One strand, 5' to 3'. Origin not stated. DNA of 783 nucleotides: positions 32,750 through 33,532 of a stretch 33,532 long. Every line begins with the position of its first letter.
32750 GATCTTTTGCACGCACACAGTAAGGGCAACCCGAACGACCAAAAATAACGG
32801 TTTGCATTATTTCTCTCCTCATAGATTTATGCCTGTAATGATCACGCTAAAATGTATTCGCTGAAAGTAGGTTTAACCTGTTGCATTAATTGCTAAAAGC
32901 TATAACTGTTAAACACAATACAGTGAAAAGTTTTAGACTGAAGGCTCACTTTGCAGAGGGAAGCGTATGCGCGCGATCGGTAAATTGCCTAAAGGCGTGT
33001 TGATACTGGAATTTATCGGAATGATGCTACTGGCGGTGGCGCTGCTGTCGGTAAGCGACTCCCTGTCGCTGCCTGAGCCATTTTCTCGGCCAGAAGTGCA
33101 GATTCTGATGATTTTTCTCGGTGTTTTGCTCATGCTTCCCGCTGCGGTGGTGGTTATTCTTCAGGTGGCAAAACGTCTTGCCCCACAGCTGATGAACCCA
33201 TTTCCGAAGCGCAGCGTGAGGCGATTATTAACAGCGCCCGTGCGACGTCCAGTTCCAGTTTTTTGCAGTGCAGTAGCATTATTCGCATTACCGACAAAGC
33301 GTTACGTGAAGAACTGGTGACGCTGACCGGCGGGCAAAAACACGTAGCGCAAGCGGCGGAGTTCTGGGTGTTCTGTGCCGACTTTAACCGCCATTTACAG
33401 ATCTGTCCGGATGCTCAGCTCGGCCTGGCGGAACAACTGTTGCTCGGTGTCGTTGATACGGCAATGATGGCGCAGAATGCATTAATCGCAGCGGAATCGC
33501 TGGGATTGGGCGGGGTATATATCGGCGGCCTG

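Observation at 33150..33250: Deletion at a GATGAAC microhomology fuses ybjC to nfsA and removes the nfsA start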

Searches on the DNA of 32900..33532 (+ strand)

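Call 3: search_dna_similar(query=window:32900-33532:+, collection=ecoli_genomes, mode=near, max_rows=30)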
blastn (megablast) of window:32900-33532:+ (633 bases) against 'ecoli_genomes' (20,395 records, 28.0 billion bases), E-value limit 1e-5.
Records with a match: 5418; places in all: 5471; records where one place covers at least 80% of the query: 5363.
Genomes with a match: 5416 of 5426; with a place that covers at least 80% of the query: 5361. Places per genome that has any: lowest 1, median 1, highest 3. On chromosomes: 5464 places; on plasmids: 7.
Best place of each record, by identity: >=99% 2975; 95-99% 2443.
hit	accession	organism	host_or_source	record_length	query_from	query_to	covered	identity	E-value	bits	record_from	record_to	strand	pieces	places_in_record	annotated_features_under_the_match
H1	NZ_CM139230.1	Escherichia coli strain LF3-1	Deer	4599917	1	633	100%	100.0%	8e-167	1210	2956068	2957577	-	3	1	IS1-like element IS1A family transposase | nfsA: nitroreductase NfsA (x2) | ybjC: DUF1418 family protein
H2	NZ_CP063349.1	Escherichia coli strain BS15R-A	Homo sapiens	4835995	1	633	100%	100.0%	5e-179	1206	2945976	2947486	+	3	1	IS1-like element IS1B family transposase | nfsA: nitroreductase NfsA | DUF1418 family protein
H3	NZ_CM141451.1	Escherichia coli strain BDSF8-3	White kangaroo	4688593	1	633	100%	100.0%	5e-154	1206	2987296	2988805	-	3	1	IS1-like element IS1A family transposase | ybjC: DUF1418 family protein | nfsA: nitroreductase NfsA (x2)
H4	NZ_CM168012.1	Escherichia coli strain PEC389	Sus scrofa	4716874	1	633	100%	100.0%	5e-154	1204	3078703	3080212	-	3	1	IS1-like element IS1A family transposase | ybjC: DUF1418 family protein | nfsA: nitroreductase NfsA | nitroreductase family protein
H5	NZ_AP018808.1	Escherichia coli strain E2865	Bos taurus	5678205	1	633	100%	100.0%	5e-179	1189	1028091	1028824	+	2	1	nfsA: nitroreductase NfsA | ybjC: DUF1418 family protein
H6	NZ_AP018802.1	Escherichia coli strain E2863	Bos taurus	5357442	1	633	100%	100.0%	5e-179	1189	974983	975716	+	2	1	nfsA: nitroreductase NfsA | ybjC: DUF1418 family protein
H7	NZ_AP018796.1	Escherichia coli strain E2855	Bos taurus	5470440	1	633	100%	100.0%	5e-179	1189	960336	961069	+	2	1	nfsA: nitroreductase NfsA | ybjC: DUF1418 family protein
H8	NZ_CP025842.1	Escherichia coli strain 720632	Homo sapiens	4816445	1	633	100%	100.0%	5e-179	1189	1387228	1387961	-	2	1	nfsA: nitroreductase NfsA | ybjC: DUF1418 family protein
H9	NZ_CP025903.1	Escherichia coli strain 300709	Homo sapiens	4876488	1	633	100%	100.0%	5e-179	1189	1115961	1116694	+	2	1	nfsA: nitroreductase NfsA | ybjC: DUF1418 family protein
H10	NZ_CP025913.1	Escherichia coli strain 203740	Homo sapiens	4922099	1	633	100%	100.0%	5e-179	1189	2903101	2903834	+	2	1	nfsA: nitroreductase NfsA | ybjC: DUF1418 family protein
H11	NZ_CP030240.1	Escherichia coli strain ER1709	-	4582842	1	633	100%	100.0%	5e-179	1189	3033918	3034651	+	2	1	nfsA: nitroreductase NfsA | ybjC: DUF1418 family protein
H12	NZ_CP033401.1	Escherichia coli strain WCHEC020031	Homo sapiens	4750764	1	633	100%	100.0%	5e-179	1189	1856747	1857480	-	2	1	nfsA: nitroreductase NfsA | ybjC: DUF1418 family protein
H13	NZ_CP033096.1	Escherichia coli strain CP53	pig feces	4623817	1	633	100%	100.0%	5e-179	1189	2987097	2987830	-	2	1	nfsA: nitroreductase NfsA | ybjC: DUF1418 family protein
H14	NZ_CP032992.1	Escherichia coli strain W5-6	Jin River water W5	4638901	1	633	100%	100.0%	5e-179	1189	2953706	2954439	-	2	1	nfsA: nitroreductase NfsA | ybjC: DUF1418 family protein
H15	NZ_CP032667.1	Escherichia coli str. K-12 substr. MG1655 strain K-12 ...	Laboratory strain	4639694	1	633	100%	100.0%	5e-179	1189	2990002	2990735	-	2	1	nfsA: nitroreductase NfsA | ybjC: DUF1418 family protein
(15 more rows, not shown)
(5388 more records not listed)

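Call 5: get_annotated_region(hit=H15, flank=1500)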
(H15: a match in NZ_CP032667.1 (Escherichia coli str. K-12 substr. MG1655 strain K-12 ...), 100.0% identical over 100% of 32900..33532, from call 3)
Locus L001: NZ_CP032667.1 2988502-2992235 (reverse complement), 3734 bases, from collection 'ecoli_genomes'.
description: Escherichia coli str. K-12 substr. MG1655 strain K-12 chromosome, complete genome
organism: Escherichia coli str. K-12 substr. MG1655 strain K-12 substr. MG1655 (NCBI taxid 511145)
replicon: chromosome; assembly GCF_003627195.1
host: -; source: Laboratory strain; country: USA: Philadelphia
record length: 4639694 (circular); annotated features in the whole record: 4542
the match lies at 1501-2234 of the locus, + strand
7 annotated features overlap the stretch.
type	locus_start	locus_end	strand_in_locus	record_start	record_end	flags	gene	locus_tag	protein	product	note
CDS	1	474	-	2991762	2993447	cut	ybjL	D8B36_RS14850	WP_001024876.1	aspartate:alanine antiporter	-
CDS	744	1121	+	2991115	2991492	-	ybjM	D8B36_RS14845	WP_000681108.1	inner membrane protein YbjM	-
CDS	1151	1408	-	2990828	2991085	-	grxA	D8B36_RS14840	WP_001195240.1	glutaredoxin 1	-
CDS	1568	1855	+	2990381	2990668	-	ybjC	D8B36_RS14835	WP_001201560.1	DUF1418 family protein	-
CDS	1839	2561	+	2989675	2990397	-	nfsA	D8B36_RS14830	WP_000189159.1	nitroreductase NfsA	-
CDS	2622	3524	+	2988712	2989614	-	rimK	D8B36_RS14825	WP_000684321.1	30S ribosomal protein S6--L-glutamate ligase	-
CDS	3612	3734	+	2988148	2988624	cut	ybjN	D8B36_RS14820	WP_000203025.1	YbjN domain-containing protein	-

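Call 8: search_dna_similar(query=window:33174-33213:+, collection=ecoli_genomes, mode=near, max_rows=40, max_evalue=0.001)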
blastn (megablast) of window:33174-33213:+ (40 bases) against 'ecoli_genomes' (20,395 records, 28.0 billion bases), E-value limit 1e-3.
Records with a match: 7; places in all: 7; records where one place covers at least 80% of the query: 7.
Genomes with a match: 7 of 5426; with a place that covers at least 80% of the query: 7. Places per genome that has any: lowest 1, median 1, highest 1. On chromosomes: 7 places; on plasmids: 0.
Best place of each record, by identity: >=99% 7.
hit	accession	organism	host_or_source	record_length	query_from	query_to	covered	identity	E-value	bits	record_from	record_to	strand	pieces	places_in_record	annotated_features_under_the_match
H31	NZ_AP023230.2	Escherichia coli strain YJ4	Homo sapiens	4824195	1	40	100%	100.0%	9e-12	75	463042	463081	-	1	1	DUF1418 family protein | nfsA: nitroreductase NfsA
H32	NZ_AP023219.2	Escherichia coli strain M505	Homo sapiens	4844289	1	40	100%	100.0%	9e-12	75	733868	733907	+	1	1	DUF1418 family protein | nfsA: nitroreductase NfsA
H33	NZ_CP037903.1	Escherichia coli strain LHM10-1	pig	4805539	1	40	100%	100.0%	9e-12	75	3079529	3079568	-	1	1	DUF1418 family protein | nfsA: nitroreductase NfsA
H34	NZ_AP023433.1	Escherichia coli strain M719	Homo sapiens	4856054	1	40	100%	100.0%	9e-12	75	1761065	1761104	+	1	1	DUF1418 family protein | nfsA: nitroreductase NfsA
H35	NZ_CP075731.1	Escherichia coli strain CP52E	Homo sapiens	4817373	1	40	100%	100.0%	9e-12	75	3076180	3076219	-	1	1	DUF1418 family protein | nfsA: nitroreductase NfsA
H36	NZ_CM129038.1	Escherichia coli strain 700481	Homo sapiens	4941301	1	40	100%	100.0%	9e-12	75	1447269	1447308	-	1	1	DUF1418 family protein | nfsA: nitroreductase NfsA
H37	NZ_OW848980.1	Escherichia coli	Homo sapiens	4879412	1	40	100%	100.0%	9e-12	75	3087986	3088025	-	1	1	DUF1418 family protein | nfsA: nitroreductase NfsA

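Call 9: get_annotated_region(hit=H31, flank=2500)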
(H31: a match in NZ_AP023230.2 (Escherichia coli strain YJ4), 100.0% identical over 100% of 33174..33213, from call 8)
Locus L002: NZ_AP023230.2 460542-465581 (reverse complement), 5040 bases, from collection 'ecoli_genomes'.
description: Escherichia coli strain YJ4 chromosome, complete genome
organism: Escherichia coli strain YJ4 (NCBI taxid 562)
replicon: chromosome; assembly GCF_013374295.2
host: Homo sapiens; source: -; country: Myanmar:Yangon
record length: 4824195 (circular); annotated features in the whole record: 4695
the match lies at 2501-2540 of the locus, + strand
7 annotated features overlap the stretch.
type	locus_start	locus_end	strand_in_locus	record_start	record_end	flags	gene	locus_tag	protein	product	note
CDS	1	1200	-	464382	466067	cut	ybjL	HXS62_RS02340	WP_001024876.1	aspartate:alanine antiporter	-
CDS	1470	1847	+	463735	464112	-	ybjM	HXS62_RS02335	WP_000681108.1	inner membrane protein YbjM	-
CDS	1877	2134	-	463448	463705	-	grxA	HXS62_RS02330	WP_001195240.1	glutaredoxin 1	-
CDS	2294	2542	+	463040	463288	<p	-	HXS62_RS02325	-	DUF1418 family protein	incomplete; partial in the middle of a contig; missing C-terminus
CDS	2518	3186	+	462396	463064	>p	nfsA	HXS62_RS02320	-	nitroreductase NfsA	incomplete; partial in the middle of a contig; missing N-terminus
CDS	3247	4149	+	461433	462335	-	rimK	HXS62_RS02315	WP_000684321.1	30S ribosomal protein S6--L-glutamate ligase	-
CDS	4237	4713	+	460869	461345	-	ybjN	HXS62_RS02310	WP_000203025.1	YbjN domain-containing protein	-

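Call 10: get_annotated_region(hit=H33, flank=2500)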
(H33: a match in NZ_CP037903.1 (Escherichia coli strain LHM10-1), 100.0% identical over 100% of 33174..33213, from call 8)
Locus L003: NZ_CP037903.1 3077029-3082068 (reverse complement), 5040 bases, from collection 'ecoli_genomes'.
description: Escherichia coli strain LHM10-1 chromosome, complete genome
organism: Escherichia coli strain LHM10-1 (NCBI taxid 562)
replicon: chromosome; assembly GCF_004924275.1
host: pig; source: feces; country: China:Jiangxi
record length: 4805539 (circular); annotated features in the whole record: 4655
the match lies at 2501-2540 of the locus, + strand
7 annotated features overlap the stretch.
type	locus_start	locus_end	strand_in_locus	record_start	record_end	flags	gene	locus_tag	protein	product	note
CDS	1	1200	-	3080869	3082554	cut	ybjL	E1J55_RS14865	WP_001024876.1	aspartate:alanine antiporter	-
CDS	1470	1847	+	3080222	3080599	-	ybjM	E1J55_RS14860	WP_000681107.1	inner membrane protein YbjM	-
CDS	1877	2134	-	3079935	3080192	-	grxA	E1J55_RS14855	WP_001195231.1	glutaredoxin 1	-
CDS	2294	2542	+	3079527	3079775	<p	-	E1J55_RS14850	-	DUF1418 family protein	incomplete; partial in the middle of a contig; missing C-terminus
CDS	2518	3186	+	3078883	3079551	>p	nfsA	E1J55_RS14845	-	nitroreductase NfsA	incomplete; partial in the middle of a contig; missing N-terminus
CDS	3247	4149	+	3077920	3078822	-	rimK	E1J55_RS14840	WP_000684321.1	30S ribosomal protein S6--L-glutamate ligase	-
CDS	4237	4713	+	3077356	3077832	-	ybjN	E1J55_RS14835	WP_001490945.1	YbjN domain-containing protein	-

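Call 11: get_annotated_region(hit=H36, flank=2500)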
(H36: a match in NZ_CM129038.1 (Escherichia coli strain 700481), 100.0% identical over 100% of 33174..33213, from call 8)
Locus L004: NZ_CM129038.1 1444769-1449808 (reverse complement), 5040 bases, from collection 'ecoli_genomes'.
description: Escherichia coli strain 700481 chromosome, whole genome shotgun sequence
organism: Escherichia coli strain 700481 (NCBI taxid 562)
replicon: chromosome; assembly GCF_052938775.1
host: Homo sapiens; source: stool; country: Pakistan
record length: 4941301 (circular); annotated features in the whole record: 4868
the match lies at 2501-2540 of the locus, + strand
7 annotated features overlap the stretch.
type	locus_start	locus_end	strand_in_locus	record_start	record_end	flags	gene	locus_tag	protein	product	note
CDS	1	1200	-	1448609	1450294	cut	ybjL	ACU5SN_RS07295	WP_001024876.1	aspartate:alanine antiporter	-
CDS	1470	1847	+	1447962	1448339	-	ybjM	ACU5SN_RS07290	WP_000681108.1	inner membrane protein YbjM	-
CDS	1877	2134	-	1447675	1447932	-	grxA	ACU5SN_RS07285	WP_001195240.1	glutaredoxin 1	-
CDS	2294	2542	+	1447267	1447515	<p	-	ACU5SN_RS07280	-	DUF1418 family protein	incomplete; partial in the middle of a contig; missing C-terminus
CDS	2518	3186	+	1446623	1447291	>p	nfsA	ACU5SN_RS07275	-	nitroreductase NfsA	incomplete; partial in the middle of a contig; missing N-terminus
CDS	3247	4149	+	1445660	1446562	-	rimK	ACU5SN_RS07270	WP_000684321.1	30S ribosomal protein S6--L-glutamate ligase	-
CDS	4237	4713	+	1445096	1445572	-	ybjN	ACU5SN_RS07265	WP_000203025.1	type III secretion system chaperone family protein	-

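Call 12: get_annotated_region(hit=H32, flank=2500)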
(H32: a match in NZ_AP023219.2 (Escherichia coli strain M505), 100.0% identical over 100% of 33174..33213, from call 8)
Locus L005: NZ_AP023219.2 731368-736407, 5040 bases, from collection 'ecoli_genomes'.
description: Escherichia coli strain M505 chromosome, complete genome
organism: Escherichia coli strain M505 (NCBI taxid 562)
replicon: chromosome; assembly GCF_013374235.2
host: Homo sapiens; source: -; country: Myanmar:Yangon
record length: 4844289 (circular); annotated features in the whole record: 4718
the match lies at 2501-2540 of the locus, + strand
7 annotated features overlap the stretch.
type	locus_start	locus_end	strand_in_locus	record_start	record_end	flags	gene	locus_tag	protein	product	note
CDS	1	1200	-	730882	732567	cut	ybjL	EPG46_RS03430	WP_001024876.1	aspartate:alanine antiporter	-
CDS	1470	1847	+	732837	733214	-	ybjM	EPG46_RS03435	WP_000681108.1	inner membrane protein YbjM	-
CDS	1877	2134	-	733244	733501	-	grxA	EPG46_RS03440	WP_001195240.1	glutaredoxin 1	-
CDS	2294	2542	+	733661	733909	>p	-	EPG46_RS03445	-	DUF1418 family protein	incomplete; partial in the middle of a contig; missing C-terminus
CDS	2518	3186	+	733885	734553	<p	nfsA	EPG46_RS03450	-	nitroreductase NfsA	incomplete; partial in the middle of a contig; missing N-terminus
CDS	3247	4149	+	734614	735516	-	rimK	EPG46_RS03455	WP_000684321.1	30S ribosomal protein S6--L-glutamate ligase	-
CDS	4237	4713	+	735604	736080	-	ybjN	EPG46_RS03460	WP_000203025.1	YbjN domain-containing protein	-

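Call 13: get_annotated_region(hit=H34, flank=2500)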
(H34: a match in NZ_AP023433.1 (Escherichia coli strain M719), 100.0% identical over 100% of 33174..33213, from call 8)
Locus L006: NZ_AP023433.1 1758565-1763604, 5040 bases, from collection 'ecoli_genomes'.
description: Escherichia coli strain M719 chromosome, complete genome
organism: Escherichia coli strain M719 (NCBI taxid 562)
replicon: chromosome; assembly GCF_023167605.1
host: Homo sapiens; source: -; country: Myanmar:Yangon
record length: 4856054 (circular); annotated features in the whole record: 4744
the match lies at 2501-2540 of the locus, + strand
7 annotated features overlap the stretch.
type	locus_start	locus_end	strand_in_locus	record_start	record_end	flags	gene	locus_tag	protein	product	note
CDS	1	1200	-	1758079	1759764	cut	ybjL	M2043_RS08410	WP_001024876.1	aspartate:alanine antiporter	-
CDS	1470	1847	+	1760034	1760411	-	ybjM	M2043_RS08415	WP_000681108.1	inner membrane protein YbjM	-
CDS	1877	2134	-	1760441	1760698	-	grxA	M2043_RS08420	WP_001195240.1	glutaredoxin 1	-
CDS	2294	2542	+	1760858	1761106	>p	-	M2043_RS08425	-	DUF1418 family protein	incomplete; partial in the middle of a contig; missing C-terminus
CDS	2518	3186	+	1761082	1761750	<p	nfsA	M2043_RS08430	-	nitroreductase NfsA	incomplete; partial in the middle of a contig; missing N-terminus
CDS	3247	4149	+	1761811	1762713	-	rimK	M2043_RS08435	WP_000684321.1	30S ribosomal protein S6--L-glutamate ligase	-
CDS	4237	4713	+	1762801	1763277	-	ybjN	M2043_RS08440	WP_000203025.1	YbjN domain-containing protein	-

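Call 14: get_annotated_region(hit=H35, flank=2500)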
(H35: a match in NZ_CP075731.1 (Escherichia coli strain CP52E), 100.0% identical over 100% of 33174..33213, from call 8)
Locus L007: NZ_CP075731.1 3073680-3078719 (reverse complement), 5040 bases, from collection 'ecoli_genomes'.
description: Escherichia coli strain CP52E chromosome, complete genome
organism: Escherichia coli strain CP52E (NCBI taxid 562)
replicon: chromosome; assembly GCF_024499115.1
host: Homo sapiens; source: Anal swab; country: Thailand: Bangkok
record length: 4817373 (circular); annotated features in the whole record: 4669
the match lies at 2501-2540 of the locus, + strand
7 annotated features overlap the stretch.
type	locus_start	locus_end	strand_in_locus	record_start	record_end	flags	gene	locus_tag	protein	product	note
CDS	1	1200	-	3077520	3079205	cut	ybjL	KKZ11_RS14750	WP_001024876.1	aspartate:alanine antiporter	-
CDS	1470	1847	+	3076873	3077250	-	ybjM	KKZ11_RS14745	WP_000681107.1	inner membrane protein YbjM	-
CDS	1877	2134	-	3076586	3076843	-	grxA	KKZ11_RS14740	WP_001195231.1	glutaredoxin 1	-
CDS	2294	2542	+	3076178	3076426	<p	-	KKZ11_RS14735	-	DUF1418 family protein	incomplete; partial in the middle of a contig; missing C-terminus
CDS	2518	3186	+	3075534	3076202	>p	nfsA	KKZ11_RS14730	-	nitroreductase NfsA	incomplete; partial in the middle of a contig; missing N-terminus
CDS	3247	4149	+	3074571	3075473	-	rimK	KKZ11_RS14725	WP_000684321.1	30S ribosomal protein S6--L-glutamate ligase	-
CDS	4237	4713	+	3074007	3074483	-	ybjN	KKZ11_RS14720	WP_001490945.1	YbjN domain-containing protein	-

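Call 15: get_annotated_region(hit=H37, flank=2500)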
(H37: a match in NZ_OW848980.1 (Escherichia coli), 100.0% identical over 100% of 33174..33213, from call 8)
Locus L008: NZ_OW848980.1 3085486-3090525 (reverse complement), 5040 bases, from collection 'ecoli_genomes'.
description: Escherichia coli isolate 23 chromosome main, complete sequence
organism: Escherichia coli (NCBI taxid 562)
replicon: chromosome; assembly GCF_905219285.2
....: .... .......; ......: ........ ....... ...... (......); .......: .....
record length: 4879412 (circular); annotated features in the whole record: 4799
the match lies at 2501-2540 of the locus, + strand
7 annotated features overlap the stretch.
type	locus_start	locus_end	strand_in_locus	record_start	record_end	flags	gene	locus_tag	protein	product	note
CDS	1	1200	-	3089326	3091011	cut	ybjL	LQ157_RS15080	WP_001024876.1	aspartate:alanine antiporter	-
CDS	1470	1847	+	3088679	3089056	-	ybjM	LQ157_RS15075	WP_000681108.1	inner membrane protein YbjM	-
CDS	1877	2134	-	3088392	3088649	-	grxA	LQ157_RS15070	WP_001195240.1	glutaredoxin 1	-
CDS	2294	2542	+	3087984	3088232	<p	-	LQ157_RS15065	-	DUF1418 family protein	incomplete; partial in the middle of a contig; missing C-terminus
CDS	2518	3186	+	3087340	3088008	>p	nfsA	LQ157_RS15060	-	nitroreductase NfsA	incomplete; partial in the middle of a contig; missing N-terminus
CDS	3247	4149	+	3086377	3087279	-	rimK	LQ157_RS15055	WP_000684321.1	30S ribosomal protein S6--L-glutamate ligase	-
CDS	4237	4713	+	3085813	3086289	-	ybjN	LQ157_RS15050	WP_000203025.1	YbjN domain-containing protein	-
